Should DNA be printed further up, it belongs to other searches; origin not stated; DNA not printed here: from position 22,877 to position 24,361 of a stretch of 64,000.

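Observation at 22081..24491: Module A: SCIFF/ranthipeptide-like precursor (6 Cys in 43 aa) translationally abutting its rSAM-SPASM maturase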

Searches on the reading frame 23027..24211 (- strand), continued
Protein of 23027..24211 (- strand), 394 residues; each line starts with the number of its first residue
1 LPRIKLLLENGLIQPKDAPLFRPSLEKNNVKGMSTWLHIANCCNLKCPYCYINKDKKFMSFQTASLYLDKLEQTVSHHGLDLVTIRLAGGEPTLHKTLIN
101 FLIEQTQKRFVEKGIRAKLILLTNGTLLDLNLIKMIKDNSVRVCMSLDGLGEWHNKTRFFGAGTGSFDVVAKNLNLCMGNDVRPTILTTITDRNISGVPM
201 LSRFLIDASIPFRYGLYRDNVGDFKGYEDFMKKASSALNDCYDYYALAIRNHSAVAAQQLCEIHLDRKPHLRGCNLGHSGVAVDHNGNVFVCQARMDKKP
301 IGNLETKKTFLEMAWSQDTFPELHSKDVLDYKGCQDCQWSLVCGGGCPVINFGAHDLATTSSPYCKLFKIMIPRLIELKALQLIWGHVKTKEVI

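Call 85: search_protein_families(library=pfam, proteins=[L161:4766-5614:+], max_evalue=0.001)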
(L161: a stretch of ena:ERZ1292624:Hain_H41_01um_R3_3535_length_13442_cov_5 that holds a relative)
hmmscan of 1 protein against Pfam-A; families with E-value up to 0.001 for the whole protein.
L161:4766-5614:+ (283 aa): 1 family
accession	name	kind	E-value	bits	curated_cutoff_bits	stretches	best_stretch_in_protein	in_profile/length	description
PF01063.24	Aminotran_4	-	1.7e-54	185.5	28.5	1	39-264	1-222/223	Amino-transferase class IV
